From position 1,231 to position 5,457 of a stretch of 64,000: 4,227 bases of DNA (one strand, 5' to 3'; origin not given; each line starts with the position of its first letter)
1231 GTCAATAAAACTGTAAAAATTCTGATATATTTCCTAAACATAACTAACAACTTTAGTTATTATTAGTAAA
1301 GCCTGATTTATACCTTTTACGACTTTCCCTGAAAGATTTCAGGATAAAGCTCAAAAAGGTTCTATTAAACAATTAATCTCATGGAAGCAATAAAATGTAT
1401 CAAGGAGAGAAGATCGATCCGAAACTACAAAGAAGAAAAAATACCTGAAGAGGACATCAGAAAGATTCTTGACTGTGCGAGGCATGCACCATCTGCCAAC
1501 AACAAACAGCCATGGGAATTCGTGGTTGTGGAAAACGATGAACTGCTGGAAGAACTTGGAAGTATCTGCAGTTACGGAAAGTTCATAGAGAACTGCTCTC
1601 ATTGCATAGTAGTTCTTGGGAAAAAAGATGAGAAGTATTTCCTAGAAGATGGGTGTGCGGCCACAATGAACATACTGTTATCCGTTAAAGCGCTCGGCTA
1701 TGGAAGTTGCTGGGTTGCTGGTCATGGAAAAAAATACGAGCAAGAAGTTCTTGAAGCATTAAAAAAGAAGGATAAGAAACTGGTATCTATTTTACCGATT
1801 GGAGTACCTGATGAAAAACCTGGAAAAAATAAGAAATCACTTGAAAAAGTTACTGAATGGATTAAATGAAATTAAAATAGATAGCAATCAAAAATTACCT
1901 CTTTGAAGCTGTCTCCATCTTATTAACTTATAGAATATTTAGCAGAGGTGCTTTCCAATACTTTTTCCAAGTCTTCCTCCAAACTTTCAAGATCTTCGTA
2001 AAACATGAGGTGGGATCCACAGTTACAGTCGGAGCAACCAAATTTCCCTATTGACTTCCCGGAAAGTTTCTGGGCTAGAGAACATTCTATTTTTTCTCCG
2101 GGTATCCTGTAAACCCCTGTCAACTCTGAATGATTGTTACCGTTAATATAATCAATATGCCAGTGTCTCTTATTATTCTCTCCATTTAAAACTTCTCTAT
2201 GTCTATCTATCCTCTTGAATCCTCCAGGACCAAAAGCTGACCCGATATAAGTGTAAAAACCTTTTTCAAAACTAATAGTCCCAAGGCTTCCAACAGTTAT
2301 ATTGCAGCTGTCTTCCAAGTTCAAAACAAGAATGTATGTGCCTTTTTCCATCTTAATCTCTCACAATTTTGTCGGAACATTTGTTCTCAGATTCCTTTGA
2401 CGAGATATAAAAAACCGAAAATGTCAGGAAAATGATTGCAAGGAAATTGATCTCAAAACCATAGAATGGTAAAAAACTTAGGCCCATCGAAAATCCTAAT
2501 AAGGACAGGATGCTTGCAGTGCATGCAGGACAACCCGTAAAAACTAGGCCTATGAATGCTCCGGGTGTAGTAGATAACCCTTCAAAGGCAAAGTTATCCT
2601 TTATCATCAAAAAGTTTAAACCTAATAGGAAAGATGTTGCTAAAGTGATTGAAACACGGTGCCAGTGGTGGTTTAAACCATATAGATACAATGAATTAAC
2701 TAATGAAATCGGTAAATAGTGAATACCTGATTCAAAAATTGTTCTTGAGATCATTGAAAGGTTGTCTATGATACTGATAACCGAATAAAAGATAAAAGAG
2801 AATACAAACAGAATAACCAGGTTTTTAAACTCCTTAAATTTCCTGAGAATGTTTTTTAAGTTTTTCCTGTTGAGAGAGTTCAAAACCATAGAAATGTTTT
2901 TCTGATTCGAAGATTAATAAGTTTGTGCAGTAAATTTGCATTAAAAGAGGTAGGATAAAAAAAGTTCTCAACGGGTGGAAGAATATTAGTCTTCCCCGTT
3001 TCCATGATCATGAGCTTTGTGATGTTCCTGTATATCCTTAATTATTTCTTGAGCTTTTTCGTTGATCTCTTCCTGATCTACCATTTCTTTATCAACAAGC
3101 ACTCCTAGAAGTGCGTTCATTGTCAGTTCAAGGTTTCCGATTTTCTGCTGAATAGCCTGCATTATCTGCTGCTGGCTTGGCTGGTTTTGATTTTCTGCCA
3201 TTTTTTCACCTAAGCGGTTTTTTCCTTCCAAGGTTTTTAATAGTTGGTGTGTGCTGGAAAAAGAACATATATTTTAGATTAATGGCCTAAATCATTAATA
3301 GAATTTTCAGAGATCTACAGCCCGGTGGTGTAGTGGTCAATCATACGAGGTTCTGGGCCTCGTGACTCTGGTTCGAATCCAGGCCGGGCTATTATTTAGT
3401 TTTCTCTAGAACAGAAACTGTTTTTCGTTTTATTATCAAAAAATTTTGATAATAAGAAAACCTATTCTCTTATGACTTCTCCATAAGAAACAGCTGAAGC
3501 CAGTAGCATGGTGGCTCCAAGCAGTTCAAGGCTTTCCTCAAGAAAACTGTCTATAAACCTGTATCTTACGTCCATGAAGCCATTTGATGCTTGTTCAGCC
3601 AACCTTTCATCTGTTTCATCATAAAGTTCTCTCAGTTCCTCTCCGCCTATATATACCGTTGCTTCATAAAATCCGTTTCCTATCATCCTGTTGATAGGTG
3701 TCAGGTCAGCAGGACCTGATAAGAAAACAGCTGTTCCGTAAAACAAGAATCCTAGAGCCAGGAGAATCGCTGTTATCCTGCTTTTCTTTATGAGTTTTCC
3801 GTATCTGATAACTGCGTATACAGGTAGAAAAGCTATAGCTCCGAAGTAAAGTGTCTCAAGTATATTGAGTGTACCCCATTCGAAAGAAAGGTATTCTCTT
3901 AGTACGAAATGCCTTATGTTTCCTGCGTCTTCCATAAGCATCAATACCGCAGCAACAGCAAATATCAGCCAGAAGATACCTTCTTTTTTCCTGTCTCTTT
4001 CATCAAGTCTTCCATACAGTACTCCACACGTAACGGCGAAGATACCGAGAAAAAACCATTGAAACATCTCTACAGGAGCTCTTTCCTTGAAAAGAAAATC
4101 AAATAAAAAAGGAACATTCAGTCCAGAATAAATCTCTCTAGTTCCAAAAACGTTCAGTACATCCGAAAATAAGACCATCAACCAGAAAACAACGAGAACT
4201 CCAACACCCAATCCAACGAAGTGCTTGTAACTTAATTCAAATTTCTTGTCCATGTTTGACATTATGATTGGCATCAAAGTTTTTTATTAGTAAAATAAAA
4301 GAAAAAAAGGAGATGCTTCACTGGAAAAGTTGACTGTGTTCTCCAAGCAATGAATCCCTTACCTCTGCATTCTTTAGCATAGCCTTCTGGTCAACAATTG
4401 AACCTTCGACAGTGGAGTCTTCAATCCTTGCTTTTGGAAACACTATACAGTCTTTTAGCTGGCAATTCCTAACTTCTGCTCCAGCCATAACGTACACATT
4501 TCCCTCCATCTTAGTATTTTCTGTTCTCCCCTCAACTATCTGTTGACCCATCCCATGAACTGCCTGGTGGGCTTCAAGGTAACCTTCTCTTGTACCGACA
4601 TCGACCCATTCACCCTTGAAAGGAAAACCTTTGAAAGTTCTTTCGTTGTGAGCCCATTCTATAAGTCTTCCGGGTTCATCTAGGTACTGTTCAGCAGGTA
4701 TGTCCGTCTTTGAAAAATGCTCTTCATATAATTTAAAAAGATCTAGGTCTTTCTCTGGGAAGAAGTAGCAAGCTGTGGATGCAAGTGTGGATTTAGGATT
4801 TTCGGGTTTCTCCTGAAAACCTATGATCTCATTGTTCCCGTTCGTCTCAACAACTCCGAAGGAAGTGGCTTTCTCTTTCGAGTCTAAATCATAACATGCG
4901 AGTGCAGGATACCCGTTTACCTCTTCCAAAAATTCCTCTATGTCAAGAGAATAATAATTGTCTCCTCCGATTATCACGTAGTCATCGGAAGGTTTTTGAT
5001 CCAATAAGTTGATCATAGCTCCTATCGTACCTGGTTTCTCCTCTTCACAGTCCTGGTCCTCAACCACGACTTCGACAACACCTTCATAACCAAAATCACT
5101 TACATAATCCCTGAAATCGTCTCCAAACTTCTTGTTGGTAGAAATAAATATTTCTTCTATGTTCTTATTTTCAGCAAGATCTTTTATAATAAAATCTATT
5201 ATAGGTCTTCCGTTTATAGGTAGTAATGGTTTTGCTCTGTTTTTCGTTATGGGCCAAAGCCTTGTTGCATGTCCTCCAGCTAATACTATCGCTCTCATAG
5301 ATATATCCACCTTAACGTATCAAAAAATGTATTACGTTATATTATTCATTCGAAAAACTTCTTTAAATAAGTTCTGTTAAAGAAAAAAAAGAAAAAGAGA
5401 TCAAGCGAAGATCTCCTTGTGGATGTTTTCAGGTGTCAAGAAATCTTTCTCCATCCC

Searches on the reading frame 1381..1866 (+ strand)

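Call 58: search_protein_families(library=pfam, proteins=[window:1381-1866:+], max_evalue=0.001)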
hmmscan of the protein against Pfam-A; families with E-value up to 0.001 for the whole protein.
window:1381-1866:+ (162 aa): 2 families
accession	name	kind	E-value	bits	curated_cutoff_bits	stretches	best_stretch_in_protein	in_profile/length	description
PF00881.29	Nitroreductase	-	2.1e-28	100.1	23.5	2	7-62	1-56/167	Nitroreductase family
PF14512.11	TM1586_NiRdase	-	5.5e-20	72.3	27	2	68-159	62-150/215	Putative TM nitroreductase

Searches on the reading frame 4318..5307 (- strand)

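Call 58: search_protein_families(library=pfam, proteins=[window:4318-5307:-], max_evalue=0.001)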
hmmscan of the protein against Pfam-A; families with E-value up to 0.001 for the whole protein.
window:4318-5307:- (329 aa): 3 families
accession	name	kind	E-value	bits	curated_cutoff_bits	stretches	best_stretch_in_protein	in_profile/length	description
PF00483.29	NTP_transferase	-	8.1e-40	137.4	21.2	1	6-250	2-242/245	Nucleotidyl transferase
PF12804.13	NTP_transf_3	-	7.1e-10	39.7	27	1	6-118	1-97/160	MobA-like NTP transferase domain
PF02348.25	CTP_transf_3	-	1.8e-05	25.1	22.6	1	25-103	15-86/217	Cytidylyltransferase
